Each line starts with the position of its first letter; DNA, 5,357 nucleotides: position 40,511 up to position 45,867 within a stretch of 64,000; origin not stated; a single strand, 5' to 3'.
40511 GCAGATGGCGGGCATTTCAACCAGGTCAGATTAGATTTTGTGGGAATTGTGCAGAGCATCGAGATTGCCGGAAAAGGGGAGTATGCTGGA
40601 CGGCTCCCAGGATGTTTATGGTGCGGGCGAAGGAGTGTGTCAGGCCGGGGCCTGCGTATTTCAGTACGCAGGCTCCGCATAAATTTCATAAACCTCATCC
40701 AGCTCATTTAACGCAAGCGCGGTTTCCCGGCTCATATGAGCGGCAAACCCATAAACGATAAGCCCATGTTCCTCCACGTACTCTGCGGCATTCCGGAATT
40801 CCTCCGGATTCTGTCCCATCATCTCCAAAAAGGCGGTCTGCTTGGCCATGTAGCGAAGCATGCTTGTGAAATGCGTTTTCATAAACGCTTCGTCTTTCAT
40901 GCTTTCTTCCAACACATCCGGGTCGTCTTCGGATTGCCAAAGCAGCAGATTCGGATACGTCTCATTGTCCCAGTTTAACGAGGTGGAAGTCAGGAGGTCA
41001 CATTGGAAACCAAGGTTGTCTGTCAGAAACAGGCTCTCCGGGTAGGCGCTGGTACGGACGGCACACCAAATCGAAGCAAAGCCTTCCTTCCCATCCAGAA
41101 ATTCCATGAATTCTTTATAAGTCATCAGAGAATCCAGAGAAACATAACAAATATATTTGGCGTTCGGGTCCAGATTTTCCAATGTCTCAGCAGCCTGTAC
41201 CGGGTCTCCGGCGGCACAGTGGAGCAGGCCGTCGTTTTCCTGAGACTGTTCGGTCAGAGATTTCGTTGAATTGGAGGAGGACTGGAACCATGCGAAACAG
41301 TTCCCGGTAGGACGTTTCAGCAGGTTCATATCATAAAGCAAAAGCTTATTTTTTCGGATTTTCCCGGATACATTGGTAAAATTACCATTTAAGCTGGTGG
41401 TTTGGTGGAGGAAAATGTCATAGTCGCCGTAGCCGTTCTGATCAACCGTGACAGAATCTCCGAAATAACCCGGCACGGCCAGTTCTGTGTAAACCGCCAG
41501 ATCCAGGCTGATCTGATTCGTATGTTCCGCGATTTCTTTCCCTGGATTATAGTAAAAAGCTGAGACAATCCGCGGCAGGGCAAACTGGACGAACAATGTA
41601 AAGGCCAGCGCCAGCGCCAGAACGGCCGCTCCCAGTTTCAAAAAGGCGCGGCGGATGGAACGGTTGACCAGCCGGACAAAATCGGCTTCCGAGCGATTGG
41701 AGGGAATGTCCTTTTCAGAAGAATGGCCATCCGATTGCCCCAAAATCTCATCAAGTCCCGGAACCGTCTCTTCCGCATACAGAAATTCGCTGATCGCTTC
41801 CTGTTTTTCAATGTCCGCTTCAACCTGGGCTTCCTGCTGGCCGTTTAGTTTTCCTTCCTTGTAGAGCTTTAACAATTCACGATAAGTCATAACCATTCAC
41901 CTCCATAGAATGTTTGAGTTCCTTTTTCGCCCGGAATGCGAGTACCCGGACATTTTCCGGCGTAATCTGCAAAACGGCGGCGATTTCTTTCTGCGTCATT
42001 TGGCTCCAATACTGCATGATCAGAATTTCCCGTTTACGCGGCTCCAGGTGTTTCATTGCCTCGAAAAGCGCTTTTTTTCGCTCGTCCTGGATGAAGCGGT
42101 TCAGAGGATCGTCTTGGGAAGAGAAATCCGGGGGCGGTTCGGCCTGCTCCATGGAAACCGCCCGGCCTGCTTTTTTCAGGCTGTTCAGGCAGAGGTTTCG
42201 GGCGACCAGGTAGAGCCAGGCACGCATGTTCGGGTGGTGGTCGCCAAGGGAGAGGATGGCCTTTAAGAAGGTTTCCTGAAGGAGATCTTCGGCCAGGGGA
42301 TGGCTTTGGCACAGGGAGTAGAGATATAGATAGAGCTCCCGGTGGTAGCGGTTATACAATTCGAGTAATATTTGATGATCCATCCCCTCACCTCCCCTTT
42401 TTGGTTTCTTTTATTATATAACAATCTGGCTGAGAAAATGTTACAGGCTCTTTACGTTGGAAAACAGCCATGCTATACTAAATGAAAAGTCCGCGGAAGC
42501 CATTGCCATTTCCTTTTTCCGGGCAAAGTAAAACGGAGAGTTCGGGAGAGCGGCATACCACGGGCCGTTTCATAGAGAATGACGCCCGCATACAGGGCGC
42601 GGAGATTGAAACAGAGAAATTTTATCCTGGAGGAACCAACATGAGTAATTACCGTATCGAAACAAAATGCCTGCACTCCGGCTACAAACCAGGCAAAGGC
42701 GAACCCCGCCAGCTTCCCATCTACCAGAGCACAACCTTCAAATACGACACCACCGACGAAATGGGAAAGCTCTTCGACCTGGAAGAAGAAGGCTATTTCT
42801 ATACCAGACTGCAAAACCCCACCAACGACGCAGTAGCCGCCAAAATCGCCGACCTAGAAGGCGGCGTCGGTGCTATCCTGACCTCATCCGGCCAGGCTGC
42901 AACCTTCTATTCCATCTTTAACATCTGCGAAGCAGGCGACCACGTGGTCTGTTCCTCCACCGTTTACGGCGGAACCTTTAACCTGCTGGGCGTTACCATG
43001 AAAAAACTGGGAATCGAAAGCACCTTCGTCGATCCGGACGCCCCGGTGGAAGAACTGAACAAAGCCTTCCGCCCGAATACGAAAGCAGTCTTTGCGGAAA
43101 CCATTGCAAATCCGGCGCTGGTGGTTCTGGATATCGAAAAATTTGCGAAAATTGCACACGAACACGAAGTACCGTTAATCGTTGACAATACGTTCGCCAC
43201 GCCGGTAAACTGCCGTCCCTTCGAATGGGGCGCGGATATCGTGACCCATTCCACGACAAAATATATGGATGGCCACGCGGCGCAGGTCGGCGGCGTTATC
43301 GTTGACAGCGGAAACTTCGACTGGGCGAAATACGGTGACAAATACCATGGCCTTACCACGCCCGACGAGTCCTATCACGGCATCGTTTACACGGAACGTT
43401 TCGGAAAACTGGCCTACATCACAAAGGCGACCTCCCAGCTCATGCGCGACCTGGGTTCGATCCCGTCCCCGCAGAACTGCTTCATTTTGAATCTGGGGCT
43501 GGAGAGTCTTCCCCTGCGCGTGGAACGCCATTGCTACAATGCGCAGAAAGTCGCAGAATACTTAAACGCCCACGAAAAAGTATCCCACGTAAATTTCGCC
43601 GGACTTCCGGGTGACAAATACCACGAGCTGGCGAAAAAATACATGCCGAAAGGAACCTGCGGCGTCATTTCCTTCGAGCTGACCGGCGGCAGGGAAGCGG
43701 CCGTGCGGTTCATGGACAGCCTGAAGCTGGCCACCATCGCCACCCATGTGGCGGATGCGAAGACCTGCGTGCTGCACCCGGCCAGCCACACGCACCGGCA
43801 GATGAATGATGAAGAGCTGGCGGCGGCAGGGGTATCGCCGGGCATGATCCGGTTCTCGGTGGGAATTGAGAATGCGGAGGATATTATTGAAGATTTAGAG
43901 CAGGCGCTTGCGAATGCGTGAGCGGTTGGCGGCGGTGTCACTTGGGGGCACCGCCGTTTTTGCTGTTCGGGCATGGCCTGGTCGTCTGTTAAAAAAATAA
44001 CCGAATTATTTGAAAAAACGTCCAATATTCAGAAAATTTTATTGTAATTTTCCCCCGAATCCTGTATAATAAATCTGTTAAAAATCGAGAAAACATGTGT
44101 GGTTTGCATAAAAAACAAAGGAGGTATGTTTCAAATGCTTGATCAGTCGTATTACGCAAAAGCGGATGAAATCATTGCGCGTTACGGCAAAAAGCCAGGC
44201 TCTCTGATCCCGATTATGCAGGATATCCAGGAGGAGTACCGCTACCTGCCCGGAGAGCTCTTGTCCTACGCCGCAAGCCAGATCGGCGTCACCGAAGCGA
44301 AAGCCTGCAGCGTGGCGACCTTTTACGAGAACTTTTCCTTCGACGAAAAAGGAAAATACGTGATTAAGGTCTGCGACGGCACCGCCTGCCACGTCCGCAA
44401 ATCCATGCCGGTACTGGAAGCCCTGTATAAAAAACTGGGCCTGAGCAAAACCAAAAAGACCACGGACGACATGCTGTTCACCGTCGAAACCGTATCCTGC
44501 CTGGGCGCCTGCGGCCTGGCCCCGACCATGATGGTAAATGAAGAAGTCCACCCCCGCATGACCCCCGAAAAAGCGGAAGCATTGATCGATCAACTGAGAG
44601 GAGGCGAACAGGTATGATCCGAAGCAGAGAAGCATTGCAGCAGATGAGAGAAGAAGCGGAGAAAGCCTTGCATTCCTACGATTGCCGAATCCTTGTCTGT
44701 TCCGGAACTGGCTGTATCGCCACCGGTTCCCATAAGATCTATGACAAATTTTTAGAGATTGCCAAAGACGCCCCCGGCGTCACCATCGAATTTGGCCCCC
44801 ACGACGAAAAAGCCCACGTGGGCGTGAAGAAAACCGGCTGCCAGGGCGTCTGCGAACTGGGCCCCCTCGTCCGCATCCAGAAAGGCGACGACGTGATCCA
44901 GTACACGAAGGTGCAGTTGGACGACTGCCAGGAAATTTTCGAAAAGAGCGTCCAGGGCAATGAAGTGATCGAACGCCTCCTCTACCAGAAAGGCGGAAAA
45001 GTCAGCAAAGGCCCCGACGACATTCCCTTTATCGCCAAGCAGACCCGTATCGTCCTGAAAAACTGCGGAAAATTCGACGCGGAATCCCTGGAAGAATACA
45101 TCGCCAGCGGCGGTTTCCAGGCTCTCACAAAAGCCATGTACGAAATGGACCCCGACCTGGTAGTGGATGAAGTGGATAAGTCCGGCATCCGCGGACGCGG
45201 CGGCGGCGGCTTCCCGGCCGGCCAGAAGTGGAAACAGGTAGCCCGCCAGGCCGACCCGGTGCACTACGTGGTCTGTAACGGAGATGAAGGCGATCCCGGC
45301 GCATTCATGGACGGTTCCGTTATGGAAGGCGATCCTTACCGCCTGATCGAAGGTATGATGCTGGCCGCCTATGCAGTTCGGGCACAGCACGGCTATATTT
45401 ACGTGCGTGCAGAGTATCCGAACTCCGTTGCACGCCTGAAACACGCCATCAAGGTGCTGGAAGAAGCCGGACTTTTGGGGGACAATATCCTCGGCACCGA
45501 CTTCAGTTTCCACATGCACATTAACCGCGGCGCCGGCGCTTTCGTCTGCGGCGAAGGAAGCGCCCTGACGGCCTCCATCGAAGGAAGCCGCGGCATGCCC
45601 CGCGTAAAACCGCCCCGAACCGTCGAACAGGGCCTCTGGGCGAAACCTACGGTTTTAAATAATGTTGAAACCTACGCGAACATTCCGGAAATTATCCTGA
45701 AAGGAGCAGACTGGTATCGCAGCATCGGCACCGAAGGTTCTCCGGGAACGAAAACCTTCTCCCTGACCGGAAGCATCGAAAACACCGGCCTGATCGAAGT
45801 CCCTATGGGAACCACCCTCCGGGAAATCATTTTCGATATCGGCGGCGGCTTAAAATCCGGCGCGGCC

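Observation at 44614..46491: Flavin subunit has NADP-type substitutions: candidate NADP(H)/ferredoxin-bifurcating formate dehydrogenase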

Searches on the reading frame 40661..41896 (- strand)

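Call 3: search_protein_families(library=pfam, proteins=[window:40661-41896:-])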
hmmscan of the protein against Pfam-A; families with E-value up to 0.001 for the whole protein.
window:40661-41896:- (411 aa): 1 family
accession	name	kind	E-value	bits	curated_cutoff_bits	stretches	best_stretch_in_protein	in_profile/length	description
PF13791.11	Sigma_reg_C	-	6.9e-19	69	25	1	239-407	1-155/157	Sigma factor regulator C-terminal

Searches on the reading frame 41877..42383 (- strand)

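Call 3: search_protein_families(library=pfam, proteins=[window:41877-42383:-])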
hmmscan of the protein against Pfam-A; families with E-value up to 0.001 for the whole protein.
window:41877-42383:- (168 aa): 3 families
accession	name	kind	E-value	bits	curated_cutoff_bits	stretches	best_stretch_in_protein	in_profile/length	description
PF04542.20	Sigma70_r2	-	1.8e-14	53.7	24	1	9-74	1-70/71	Sigma-70 region 2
PF08281.18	Sigma70_r4_2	-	6.4e-14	51.8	25.7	1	105-156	3-54/54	Sigma-70, region 4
PF04545.22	Sigma70_r4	-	5e-11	42.4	24.1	1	109-158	1-50/50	Sigma-70, region 4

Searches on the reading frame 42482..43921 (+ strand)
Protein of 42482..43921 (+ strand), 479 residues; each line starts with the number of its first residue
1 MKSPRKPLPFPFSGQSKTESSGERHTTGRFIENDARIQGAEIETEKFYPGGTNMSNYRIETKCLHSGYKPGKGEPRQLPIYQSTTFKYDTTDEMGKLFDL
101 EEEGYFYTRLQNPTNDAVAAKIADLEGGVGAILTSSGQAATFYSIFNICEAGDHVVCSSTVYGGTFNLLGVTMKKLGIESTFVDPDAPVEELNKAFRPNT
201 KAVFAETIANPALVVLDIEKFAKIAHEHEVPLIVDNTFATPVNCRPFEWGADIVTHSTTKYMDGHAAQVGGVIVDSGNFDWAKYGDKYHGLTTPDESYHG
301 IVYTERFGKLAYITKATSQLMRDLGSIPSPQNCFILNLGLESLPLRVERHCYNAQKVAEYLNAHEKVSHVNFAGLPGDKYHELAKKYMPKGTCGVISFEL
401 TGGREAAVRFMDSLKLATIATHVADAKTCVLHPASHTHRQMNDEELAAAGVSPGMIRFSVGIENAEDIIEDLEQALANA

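Call 3: search_protein_families(library=pfam, proteins=[window:42482-43921:+])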
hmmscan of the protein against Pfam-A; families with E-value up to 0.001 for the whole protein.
window:42482-43921:+ (479 aa): 5 families
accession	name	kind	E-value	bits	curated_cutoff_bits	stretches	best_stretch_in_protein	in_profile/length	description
PF01053.26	Cys_Met_Meta_PP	-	1.2e-129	432.6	27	1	60-476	1-380/381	Cys/Met metabolism PLP-dependent enzyme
PF01041.23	DegT_DnrJ_EryC1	-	1.5e-05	24.8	19.8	1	112-239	23-149/360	DegT/DnrJ/EryC1/StrS aminotransferase family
PF00155.27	Aminotran_1_2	-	0.0001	22.1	19.7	1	115-242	44-192/361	Aminotransferase class I and II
PF01212.27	Beta_elim_lyase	-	0.00028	20.7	27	1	112-324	31-226/288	Beta-eliminating lyase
PF00266.25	Aminotran_5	-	0.00046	19.7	21.5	0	148-260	84-201/371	Aminotransferase class-V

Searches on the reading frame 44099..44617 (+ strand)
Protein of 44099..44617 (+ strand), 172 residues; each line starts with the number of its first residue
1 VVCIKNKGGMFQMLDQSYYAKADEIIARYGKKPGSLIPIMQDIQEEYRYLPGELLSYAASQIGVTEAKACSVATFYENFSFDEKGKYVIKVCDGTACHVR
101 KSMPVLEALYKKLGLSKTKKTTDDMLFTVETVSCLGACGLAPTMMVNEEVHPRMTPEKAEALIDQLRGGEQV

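Call 3: search_protein_families(library=pfam, proteins=[window:44099-44617:+])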
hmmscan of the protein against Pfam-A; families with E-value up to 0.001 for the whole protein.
window:44099-44617:+ (172 aa): 1 family
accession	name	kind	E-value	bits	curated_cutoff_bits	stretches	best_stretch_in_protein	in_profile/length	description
PF01257.25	2Fe-2S_thioredx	-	3.8e-49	166.7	24.8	1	23-166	2-144/145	Thioredoxin-like [2Fe-2S] ferredoxin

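Call 68: search_protein_families(library=ncbifam, proteins=[window:44099-44617:+], max_evalue=1e-10)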
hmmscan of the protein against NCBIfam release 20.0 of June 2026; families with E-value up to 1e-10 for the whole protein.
window:44099-44617:+ (172 aa): 9 families
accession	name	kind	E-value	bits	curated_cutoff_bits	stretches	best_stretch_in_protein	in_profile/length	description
NF005722.0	PRK07539.1-2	equivalog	3.3e-37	128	141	1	13-166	4-156/157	NADH-quinone oxidoreductase subunit NuoE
NF005721.0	PRK07539.1-1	equivalog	2e-35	122.5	308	1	17-171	29-182/292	NADH-quinone oxidoreductase subunit NuoE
TIGR01958.1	nuoE_fam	subfamily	9e-35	120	142.4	1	22-166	2-147/148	NADH-quinone oxidoreductase subunit NuoE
NF005747.0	PRK07571.1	equivalog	7.5e-34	116.9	224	1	21-166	24-168/173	bidirectional hydrogenase complex protein HoxE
NF004638.0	PRK05988.1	equivalog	7.8e-33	113.5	198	1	16-167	8-158/159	formate dehydrogenase subunit gamma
NF005725.0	PRK07539.1-5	equivalog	2.1e-30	105.7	220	1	10-167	14-172/174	NADH-quinone oxidoreductase subunit NuoE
NF005723.0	PRK07539.1-3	equivalog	7.9e-25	87.6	226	1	13-167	1-157/158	NADH-quinone oxidoreductase subunit NuoE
NF005724.0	PRK07539.1-4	equivalog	1.2e-20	74.4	280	1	19-171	23-177/240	NADH-quinone oxidoreductase subunit NuoE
NF009040.0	PRK12373.1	equivalog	3.4e-17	63.2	514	1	19-170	20-173/400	NADH-quinone oxidoreductase subunit E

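Call 92: search_solved_structures(query=window:44135-44617:+, show_alignments=1, max_evalue=1e-15)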
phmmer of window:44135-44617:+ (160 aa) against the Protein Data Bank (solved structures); distinct sequences matched with E-value up to 1e-15: 44.
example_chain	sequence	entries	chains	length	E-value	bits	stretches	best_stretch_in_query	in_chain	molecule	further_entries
7t2r_C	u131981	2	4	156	1.1e-43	151.8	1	8-153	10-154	NiFe hydrogenase subunit C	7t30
8a6t_C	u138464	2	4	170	1.7e-42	148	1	7-152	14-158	Electron bifurcating hydrogenase subunit HydC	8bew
7p5h_C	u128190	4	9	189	6.8e-41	142.8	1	5-156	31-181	Fe-hydrogenase, subunit gamma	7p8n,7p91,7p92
9n5u_C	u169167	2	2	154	1.6e-36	128.6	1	12-157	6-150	NfnC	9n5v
9bov_C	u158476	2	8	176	1e-34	122.8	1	10-154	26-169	NADH dehydrogenase (Ubiquinone), 24 kDa subunit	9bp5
9mqx_C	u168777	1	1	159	1.2e-32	116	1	11-145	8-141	NADH:ubiquinone oxidoreductase 24 kD subunit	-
7q4v_C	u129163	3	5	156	7.5e-32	113.5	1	12-152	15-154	Iron hydrogenase HydC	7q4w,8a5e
8oh5_A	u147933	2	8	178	2.2e-30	108.7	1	12-155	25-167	NAD-dependent formate dehydrogenase gamma subunit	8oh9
8e9g_E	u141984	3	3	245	1.3e-27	99.7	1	4-158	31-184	NADH-quinone oxidoreductase subunit E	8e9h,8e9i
7zd6_2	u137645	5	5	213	4.7e-26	94.6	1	7-158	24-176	NADH dehydrogenase [ubiquinone] flavoprotein 2, mitochondrial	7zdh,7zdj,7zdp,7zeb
9w2u_E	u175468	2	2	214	4.8e-26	94.6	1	7-158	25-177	NADH dehydrogenase [ubiquinone] flavoprotein 2, mitochondrial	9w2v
5ldw_E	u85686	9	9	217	5e-26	94.6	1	7-158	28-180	NADH dehydrogenase [ubiquinone] flavoprotein 2, mitochondrial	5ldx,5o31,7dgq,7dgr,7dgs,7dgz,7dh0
5lnk_2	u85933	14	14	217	5e-26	94.6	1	7-158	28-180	Mitochondrial complex I, 24 kDa subunit | NADH dehydrogenase [ubiquinone] flavoprotein 2, mitochondrial | NDUFV2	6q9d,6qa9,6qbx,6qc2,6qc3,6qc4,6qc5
7v2c_O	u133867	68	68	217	5e-26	94.6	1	7-158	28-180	NADH dehydrogenase [ubiquinone] flavoprotein 2, mitochondrial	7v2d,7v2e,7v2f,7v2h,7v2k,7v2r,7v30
6zk9_2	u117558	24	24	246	7.1e-26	94.1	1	7-158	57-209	Mitochondrial complex I, 24 kDa subunit | Uncharacterized protein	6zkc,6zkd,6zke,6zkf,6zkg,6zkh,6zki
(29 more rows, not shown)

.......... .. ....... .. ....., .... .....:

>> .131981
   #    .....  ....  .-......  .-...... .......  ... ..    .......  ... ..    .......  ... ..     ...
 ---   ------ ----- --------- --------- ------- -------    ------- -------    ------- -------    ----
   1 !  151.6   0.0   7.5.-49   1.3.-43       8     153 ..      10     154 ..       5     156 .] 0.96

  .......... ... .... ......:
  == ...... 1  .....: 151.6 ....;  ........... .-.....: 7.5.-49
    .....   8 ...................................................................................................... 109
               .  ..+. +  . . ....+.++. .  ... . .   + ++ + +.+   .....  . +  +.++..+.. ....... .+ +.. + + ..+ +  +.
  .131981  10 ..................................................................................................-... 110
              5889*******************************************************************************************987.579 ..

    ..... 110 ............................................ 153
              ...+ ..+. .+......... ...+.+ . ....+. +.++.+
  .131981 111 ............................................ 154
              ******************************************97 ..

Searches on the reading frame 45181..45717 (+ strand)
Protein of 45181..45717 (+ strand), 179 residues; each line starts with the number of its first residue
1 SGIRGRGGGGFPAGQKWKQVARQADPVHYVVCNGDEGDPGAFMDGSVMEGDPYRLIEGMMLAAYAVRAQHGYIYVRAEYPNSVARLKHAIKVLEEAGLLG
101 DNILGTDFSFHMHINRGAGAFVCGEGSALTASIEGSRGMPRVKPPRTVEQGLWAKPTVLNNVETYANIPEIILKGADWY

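Call 36: search_solved_structures(query=window:45181-45717:+, show_alignments=5, max_evalue=1e-20)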
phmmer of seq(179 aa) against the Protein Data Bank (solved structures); distinct sequences matched with E-value up to 1e-20: 61 (the best 60 are shown).
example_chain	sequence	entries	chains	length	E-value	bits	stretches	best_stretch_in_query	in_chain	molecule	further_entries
8a6t_B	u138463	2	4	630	5.9e-81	273.9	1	1-179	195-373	Electron bifurcating hydrogenase subunit HydB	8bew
7t2r_B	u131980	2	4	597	1.1e-75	256.7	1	1-179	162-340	NiFe hydrogenase subunit B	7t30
7q4w_B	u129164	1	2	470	6e-71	241.3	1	1-179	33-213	Iron hydrogenase HydB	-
7q4v_B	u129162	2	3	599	1e-70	240.5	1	1-179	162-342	Iron hydrogenase HydB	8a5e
7p5h_B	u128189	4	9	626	1.8e-70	239.7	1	1-178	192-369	Fe-hydrogenase, subunit beta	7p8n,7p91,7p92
9bov_B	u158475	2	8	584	2.6e-69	236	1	1-176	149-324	NADH dehydrogenase (Quinone)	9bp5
9n5u_B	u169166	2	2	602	7.7e-69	234.4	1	1-177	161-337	NfnB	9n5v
9mqx_B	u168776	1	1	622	4.6e-68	231.9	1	3-179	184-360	NADH:ubiquinone oxidoreductase, NADH-binding (51 kD) subunit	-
8oh5_B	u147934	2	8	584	9.6e-67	227.6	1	1-177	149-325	NAD-reducing hydrogenase subunit HoxF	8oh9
2fug_1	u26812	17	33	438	9.3e-64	217.9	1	1-179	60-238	NADH-quinone oxidoreductase chain 1 | NADH-QUINONE OXIDOREDUCTASE SUBUNIT 1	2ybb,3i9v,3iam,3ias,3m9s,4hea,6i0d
6vw7_B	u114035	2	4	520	4.4e-60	205.9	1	1-179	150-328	NAD-dependent formate dehydrogenase beta subunit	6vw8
6q9c_B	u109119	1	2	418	1.2e-58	201.2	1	2-177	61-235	NADH-quinone oxidoreductase subunit F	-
7q5y_C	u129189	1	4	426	1.2e-58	201.2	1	2-177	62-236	NADH-quinone oxidoreductase subunit F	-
6hl2_B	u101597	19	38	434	1.3e-58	201.1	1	2-177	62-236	NADH-quinone oxidoreductase subunit F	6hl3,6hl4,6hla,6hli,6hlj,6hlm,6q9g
6q9k_B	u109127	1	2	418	3.1e-58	199.9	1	2-177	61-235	NADH-quinone oxidoreductase subunit F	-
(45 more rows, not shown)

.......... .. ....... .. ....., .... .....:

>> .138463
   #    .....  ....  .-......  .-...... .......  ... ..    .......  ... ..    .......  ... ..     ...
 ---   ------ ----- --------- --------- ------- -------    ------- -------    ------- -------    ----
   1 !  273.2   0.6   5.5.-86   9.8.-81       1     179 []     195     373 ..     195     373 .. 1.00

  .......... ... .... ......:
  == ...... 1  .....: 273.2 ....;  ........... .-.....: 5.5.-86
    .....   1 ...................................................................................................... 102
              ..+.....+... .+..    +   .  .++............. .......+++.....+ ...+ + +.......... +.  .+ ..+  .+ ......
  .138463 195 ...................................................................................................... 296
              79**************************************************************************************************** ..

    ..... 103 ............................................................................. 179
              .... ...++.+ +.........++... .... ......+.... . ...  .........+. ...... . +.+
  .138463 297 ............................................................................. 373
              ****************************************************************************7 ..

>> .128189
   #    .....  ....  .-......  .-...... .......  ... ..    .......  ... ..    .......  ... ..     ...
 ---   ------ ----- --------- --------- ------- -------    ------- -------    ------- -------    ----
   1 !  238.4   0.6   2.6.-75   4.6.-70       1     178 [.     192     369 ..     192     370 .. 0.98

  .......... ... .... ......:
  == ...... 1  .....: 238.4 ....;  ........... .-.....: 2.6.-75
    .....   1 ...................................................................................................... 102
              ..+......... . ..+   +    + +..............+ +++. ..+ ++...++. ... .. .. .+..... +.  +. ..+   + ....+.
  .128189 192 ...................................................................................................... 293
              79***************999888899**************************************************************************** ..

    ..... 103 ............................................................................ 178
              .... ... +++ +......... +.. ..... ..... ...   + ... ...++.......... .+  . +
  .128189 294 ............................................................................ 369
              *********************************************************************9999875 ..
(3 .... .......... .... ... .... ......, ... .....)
